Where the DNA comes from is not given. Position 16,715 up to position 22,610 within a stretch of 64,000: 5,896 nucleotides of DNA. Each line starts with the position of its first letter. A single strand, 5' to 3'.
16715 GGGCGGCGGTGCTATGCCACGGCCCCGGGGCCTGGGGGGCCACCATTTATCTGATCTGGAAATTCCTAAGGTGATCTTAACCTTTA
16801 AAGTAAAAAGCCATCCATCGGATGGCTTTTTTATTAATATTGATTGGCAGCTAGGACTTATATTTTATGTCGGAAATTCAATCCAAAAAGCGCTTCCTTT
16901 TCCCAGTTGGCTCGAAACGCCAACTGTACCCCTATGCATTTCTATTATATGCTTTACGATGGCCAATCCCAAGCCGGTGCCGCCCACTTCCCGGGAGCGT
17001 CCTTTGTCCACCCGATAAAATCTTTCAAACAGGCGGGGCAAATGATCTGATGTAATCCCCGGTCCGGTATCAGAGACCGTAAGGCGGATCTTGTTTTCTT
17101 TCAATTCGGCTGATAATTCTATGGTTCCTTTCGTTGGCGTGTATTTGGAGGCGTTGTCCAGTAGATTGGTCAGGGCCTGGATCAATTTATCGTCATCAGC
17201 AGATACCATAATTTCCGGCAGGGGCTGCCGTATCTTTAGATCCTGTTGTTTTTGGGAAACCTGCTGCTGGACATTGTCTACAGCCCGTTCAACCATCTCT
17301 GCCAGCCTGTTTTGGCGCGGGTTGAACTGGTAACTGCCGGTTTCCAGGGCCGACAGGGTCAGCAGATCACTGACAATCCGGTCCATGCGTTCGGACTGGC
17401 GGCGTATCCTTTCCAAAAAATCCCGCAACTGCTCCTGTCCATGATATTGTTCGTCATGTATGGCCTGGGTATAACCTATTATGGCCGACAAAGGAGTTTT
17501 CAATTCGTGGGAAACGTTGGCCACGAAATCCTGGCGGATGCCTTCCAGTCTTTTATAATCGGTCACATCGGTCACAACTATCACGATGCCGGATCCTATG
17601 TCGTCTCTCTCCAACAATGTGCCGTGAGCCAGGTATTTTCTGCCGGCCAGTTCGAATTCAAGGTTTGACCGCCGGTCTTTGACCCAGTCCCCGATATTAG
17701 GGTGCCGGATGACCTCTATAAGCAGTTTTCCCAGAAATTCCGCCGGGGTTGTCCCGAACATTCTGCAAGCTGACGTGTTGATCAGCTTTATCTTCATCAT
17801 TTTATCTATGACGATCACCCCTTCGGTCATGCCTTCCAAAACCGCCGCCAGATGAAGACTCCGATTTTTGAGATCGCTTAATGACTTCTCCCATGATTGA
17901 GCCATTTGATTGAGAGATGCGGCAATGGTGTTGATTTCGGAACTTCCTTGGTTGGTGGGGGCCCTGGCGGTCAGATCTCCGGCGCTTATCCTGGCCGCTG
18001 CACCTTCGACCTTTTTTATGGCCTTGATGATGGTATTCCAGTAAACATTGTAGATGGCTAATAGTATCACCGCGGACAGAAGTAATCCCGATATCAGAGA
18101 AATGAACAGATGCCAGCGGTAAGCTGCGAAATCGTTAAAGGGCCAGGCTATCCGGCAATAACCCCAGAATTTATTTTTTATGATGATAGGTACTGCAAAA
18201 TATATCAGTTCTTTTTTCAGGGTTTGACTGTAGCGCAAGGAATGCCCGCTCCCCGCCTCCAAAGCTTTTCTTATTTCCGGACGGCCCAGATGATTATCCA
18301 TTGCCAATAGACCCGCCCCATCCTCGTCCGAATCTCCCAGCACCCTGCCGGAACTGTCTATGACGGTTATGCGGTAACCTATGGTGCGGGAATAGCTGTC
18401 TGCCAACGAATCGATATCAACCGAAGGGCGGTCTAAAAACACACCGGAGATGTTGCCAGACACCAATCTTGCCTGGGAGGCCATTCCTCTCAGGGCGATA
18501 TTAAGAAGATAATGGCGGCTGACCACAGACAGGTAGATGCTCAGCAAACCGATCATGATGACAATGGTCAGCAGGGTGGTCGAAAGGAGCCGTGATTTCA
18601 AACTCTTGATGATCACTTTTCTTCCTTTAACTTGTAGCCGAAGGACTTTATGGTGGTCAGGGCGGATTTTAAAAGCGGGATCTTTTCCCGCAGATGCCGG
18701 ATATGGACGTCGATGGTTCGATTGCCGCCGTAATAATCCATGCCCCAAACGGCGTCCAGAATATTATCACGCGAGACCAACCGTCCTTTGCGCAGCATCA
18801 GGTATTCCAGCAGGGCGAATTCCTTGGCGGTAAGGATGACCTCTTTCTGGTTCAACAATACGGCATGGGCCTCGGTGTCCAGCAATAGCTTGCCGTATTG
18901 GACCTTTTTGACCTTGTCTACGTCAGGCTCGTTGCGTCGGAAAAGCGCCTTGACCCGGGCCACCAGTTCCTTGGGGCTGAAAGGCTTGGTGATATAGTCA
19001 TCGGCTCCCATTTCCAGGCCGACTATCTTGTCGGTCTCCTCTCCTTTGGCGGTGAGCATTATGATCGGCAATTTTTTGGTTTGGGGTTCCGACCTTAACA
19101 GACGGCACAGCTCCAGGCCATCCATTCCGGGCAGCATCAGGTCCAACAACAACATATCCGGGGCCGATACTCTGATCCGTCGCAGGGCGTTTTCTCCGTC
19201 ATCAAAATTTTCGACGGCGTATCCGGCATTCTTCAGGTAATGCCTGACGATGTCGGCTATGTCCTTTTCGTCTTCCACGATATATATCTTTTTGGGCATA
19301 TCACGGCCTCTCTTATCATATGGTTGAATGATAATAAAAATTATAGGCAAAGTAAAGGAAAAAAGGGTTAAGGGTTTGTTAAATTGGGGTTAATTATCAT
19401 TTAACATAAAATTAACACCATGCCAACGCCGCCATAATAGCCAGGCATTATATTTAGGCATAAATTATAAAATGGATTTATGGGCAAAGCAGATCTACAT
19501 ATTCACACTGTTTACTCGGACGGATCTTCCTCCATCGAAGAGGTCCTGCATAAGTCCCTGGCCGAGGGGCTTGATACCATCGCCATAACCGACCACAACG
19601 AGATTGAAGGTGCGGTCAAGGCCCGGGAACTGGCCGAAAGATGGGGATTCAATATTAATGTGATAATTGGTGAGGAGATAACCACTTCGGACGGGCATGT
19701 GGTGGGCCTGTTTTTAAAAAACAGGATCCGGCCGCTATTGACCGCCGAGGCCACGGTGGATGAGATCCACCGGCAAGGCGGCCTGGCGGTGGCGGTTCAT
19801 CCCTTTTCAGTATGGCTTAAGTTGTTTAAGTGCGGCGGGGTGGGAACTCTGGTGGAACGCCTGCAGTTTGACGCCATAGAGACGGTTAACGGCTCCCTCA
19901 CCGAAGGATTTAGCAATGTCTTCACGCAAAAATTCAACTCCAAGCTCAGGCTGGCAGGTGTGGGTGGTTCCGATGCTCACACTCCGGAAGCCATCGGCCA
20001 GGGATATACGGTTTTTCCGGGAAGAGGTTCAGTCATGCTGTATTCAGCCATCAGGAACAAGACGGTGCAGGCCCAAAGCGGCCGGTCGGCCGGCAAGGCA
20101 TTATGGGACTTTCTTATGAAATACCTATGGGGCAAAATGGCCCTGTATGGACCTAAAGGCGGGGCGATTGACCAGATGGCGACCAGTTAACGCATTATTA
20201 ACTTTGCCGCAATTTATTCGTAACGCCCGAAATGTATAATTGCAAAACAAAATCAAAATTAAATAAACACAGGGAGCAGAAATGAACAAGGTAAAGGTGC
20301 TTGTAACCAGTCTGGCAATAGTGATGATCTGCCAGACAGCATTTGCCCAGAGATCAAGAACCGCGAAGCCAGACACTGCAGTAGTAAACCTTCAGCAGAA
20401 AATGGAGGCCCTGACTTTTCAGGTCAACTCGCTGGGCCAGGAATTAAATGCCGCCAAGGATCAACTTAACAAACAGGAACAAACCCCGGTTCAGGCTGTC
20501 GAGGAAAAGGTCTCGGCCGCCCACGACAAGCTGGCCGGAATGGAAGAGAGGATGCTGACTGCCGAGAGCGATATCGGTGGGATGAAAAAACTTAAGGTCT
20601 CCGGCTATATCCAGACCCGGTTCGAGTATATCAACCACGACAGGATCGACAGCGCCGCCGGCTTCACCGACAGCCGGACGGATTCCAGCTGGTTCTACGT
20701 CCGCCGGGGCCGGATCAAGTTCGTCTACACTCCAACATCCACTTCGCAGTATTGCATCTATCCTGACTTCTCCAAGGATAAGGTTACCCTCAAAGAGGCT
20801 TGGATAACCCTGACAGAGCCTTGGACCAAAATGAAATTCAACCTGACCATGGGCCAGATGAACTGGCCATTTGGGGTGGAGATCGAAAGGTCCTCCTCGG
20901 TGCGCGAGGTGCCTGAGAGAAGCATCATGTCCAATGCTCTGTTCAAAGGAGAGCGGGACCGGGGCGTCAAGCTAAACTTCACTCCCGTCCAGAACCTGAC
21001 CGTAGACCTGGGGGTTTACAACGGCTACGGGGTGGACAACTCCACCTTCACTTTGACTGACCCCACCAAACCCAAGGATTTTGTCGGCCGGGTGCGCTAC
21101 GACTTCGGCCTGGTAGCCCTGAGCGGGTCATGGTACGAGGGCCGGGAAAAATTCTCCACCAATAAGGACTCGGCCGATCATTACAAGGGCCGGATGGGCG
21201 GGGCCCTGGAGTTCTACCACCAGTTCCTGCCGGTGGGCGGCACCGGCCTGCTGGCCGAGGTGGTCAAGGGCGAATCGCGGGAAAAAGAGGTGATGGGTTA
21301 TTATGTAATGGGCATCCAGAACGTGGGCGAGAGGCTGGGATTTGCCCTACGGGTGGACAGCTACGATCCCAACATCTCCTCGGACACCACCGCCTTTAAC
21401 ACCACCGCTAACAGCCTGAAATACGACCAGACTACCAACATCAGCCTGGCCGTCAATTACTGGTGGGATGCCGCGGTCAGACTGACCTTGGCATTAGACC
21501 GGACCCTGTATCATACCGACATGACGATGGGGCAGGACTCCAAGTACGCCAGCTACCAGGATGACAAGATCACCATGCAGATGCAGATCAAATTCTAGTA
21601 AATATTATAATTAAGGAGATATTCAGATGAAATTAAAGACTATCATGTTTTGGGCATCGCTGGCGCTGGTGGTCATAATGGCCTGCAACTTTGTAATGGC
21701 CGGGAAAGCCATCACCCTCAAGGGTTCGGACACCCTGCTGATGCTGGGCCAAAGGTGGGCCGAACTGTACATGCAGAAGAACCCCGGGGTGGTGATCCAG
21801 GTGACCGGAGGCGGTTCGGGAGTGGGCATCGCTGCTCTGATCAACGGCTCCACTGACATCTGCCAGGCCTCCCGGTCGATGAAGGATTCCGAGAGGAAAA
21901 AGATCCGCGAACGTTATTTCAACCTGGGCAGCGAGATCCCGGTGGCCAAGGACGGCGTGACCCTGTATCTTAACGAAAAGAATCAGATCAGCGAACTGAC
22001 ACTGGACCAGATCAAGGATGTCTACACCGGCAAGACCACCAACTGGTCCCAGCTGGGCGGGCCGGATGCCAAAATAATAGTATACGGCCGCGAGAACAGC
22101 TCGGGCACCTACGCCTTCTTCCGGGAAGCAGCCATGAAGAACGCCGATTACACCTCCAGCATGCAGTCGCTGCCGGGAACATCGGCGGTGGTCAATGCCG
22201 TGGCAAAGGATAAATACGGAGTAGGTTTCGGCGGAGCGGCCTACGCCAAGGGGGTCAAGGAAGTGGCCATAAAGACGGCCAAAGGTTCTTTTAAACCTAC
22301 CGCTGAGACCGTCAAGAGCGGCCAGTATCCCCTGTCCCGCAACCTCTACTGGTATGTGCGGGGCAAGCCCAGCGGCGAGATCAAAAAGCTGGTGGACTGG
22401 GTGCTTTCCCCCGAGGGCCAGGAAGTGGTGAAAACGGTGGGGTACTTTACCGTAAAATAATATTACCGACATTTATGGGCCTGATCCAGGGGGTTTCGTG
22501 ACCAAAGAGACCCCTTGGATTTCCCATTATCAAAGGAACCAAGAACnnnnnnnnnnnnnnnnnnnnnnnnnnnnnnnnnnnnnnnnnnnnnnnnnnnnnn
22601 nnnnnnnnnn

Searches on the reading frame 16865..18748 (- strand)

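Call 88: search_protein_families(library=pfam, proteins=[window:16865-18748:-], max_evalue=0.00001)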
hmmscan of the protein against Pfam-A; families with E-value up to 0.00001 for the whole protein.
window:16865-18748:- (627 aa): 5 families
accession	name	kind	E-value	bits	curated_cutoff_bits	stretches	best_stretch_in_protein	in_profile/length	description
PF02518.31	HATPase_c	-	3.6e-31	108.3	26.4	1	518-626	2-108/111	Histidine kinase-, DNA gyrase B-, and HSP90-like ATPase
PF00512.31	HisKA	-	4.2e-21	75.2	26.9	1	405-471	2-66/66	His Kinase A (phospho-acceptor) domain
PF00672.30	HAMP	-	2.8e-11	44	25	1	238-285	4-50/53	HAMP domain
PF00989.32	PAS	-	4.2e-08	33.6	22.6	1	299-350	2-53/113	PAS fold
PF13188.13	PAS_8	-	7.9e-07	29.2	21.8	1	300-355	3-55/65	PAS domain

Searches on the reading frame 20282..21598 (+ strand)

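Call 89: search_protein_families(library=pfam, proteins=[window:20282-21598:+], max_evalue=0.00001)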
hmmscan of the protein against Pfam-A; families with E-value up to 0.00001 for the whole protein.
window:20282-21598:+ (438 aa): 1 family
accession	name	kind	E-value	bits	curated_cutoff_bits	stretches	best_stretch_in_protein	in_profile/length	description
PF07396.17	Porin_O_P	-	2e-08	34.3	20.9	1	132-253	21-150/370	Phosphate-selective porin O and P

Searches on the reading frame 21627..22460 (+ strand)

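Call 89: search_protein_families(library=pfam, proteins=[window:21627-22460:+], max_evalue=0.00001)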
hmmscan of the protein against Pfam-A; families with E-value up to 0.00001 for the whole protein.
window:21627-22460:+ (277 aa): 4 families
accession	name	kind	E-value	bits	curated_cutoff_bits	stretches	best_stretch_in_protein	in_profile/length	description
PF12849.12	PBP_like_2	-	1.3e-37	130.4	27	1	28-263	11-267/267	PBP superfamily domain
PF12727.12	PBP_like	-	1.2e-12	47.9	27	1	45-211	1-159/193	PBP superfamily domain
PF13531.11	SBP_bac_11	-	9.7e-08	32.5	25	1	45-273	17-226/227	Bacterial extracellular solute-binding protein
PF01547.30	SBP_bac_1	-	2.1e-07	31.7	26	1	45-266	14-307/307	Bacterial extracellular solute-binding protein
